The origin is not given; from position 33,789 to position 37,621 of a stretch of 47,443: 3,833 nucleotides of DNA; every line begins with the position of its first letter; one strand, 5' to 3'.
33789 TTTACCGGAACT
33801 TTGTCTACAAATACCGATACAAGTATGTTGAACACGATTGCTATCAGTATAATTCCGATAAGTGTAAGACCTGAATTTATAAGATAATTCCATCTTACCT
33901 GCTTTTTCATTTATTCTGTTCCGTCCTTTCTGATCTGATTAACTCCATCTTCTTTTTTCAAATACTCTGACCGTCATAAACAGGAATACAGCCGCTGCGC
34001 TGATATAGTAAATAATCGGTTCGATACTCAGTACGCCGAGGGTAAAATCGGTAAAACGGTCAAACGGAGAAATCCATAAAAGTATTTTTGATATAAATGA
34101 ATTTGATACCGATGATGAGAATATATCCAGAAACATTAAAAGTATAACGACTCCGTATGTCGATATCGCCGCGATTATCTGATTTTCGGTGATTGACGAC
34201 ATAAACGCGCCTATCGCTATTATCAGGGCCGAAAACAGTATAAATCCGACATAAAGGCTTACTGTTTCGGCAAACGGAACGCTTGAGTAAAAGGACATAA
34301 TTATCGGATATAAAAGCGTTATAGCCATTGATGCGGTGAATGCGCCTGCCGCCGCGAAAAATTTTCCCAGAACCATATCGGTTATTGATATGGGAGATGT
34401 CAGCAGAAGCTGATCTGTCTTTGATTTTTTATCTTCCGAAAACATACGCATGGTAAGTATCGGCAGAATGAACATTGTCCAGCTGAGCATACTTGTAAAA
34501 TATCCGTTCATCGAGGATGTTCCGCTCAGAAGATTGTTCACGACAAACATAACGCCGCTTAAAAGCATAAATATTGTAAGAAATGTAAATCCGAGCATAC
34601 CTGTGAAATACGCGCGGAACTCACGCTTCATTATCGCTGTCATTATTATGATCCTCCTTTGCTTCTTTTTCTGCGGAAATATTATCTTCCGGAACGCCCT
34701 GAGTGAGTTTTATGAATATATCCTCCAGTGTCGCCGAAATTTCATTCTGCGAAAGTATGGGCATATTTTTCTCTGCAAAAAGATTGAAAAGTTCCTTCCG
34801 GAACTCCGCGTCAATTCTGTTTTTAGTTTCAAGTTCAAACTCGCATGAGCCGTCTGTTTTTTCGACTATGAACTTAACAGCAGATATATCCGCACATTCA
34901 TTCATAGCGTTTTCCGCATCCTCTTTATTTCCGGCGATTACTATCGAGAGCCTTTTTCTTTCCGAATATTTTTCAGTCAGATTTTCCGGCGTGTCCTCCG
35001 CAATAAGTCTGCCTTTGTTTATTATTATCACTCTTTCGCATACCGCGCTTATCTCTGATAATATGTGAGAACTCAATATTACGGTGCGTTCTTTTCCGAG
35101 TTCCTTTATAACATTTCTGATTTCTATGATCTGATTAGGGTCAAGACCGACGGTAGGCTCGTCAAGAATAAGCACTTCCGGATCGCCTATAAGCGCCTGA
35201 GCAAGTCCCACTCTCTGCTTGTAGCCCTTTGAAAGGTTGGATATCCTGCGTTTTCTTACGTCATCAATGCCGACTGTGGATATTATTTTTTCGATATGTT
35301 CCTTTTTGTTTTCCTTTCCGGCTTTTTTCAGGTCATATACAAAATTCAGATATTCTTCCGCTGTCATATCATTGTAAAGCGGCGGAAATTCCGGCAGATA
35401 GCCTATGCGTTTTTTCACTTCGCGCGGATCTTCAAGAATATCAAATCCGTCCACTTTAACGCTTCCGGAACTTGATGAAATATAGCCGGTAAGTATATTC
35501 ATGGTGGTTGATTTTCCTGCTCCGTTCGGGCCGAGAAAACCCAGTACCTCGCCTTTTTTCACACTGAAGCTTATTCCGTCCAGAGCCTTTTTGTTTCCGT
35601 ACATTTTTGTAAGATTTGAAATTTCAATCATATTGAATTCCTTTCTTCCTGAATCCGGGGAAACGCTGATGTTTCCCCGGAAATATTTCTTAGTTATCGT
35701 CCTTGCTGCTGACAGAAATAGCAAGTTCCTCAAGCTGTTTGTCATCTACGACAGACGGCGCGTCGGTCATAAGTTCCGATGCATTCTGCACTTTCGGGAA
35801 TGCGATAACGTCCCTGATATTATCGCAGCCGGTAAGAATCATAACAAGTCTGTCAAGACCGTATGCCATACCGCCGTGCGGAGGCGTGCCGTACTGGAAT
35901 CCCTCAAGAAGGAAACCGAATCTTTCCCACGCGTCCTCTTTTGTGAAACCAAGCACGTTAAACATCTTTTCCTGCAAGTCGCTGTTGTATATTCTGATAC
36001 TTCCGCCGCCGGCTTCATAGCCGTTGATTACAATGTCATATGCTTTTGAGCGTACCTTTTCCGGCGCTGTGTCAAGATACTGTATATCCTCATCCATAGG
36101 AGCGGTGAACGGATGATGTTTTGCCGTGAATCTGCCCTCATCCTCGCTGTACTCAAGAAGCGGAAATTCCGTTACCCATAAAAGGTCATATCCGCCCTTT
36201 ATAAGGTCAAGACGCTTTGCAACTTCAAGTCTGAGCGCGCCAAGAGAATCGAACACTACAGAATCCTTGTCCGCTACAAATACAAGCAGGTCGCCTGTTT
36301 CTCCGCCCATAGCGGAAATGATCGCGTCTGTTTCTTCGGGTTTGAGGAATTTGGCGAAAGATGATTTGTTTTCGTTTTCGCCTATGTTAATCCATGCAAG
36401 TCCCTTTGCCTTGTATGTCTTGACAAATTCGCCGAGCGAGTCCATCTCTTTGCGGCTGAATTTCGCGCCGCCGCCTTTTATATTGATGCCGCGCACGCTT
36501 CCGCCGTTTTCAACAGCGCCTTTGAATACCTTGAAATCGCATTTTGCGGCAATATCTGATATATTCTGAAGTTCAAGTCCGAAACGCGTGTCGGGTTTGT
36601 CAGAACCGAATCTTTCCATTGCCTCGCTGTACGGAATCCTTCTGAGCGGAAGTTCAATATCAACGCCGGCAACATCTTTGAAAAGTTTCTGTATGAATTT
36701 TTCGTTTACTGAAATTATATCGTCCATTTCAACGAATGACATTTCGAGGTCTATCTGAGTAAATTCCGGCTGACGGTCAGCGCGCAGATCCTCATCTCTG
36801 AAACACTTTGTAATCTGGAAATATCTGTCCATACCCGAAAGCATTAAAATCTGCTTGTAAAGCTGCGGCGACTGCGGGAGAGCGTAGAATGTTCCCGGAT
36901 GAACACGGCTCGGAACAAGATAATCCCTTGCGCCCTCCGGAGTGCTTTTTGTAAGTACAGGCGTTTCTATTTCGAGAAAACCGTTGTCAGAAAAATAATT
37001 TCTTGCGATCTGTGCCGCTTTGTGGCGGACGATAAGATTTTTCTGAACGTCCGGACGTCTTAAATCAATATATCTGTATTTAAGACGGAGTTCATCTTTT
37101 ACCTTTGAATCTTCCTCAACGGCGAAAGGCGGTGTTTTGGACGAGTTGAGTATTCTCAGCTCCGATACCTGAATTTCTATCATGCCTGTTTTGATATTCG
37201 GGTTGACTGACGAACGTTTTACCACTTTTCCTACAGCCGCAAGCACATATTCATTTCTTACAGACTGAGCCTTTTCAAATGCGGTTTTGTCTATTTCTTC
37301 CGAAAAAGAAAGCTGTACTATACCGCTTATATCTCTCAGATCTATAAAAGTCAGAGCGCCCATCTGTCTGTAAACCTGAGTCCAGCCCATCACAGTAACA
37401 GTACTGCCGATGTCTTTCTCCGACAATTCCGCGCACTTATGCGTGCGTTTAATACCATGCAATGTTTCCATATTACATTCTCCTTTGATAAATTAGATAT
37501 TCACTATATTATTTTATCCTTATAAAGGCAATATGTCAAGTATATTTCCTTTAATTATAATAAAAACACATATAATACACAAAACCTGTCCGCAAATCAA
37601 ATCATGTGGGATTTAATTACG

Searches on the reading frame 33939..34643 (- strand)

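Call 60: search_protein_families(library=pfam, proteins=[window:33939-34643:-], max_evalue=0.00001)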
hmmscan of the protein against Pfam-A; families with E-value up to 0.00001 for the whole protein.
window:33939-34643:- (234 aa): 2 families
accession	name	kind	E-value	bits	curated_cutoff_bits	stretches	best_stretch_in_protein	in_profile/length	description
PF12698.13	ABC2_membrane_3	-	9.1e-11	41.9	31.6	1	42-204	157-322/347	ABC-2 family transporter protein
PF12679.13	ABC2_membrane_2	-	2.9e-07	30.4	27.2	1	61-231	83-281/283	ABC-2 family transporter protein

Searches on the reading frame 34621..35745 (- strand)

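Call 60: search_protein_families(library=pfam, proteins=[window:34621-35745:-], max_evalue=0.00001)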
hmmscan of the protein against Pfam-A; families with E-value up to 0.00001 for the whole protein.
window:34621-35745:- (374 aa): 2 families
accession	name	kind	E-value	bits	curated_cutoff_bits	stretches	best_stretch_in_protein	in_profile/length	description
PF00005.33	ABC_tran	-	9.5e-36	123.9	25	1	55-198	1-136/137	ABC transporter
PF13304.12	AAA_21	-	4.8e-13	50.3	27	1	146-230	220-301/304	AAA domain, putative AbiEii toxin, Type IV TA system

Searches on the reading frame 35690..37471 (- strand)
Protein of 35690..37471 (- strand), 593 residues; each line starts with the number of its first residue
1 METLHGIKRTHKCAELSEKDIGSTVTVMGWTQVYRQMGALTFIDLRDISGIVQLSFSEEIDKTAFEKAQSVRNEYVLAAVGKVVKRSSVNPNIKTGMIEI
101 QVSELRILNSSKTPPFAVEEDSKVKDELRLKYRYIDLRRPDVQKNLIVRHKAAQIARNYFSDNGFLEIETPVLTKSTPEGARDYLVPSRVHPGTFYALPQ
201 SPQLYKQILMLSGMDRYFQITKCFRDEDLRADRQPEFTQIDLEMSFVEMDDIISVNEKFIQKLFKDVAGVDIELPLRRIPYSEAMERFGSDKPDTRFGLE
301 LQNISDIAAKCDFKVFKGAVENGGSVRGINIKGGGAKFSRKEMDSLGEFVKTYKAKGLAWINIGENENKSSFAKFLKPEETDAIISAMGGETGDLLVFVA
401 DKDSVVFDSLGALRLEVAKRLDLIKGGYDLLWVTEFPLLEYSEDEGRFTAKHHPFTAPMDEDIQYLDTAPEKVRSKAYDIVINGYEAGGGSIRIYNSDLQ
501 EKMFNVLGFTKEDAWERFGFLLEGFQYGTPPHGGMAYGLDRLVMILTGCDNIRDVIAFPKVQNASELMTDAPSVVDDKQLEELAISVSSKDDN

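Call 24: list_cluster_members(proteins=[P0001, window:35690-37471:-, window:37645-40743:-, window:42466-45966:-])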
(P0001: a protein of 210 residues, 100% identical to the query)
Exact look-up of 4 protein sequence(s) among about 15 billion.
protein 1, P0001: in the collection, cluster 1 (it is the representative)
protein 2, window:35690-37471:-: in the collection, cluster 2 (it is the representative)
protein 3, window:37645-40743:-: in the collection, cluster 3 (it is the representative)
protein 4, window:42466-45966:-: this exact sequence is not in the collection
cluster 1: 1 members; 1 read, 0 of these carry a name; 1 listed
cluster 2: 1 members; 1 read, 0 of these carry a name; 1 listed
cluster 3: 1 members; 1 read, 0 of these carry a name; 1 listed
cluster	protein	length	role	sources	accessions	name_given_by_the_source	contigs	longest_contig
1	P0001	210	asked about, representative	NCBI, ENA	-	-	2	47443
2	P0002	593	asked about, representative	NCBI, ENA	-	-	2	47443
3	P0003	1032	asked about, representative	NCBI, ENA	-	-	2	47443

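Call 60: search_protein_families(library=pfam, proteins=[window:35690-37471:-], max_evalue=0.00001)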
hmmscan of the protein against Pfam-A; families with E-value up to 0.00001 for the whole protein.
window:35690-37471:- (593 aa): 4 families
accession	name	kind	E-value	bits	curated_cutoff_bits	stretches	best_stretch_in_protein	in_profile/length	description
PF00152.25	tRNA-synt_2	-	1.1e-123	412.6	25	1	126-561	2-307/308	tRNA synthetases class II (D, K and N)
PF02938.19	GAD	-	4.8e-25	88.1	23.4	1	316-409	1-94/95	GAD domain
PF01336.31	tRNA_anti-codon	-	5.9e-12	45.8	27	1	25-108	1-75/75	OB-fold nucleic acid binding domain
PF01409.25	tRNA-synt_2d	-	3.7e-07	30.3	19.8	0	216-273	104-161/246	tRNA synthetases class II core domain (F)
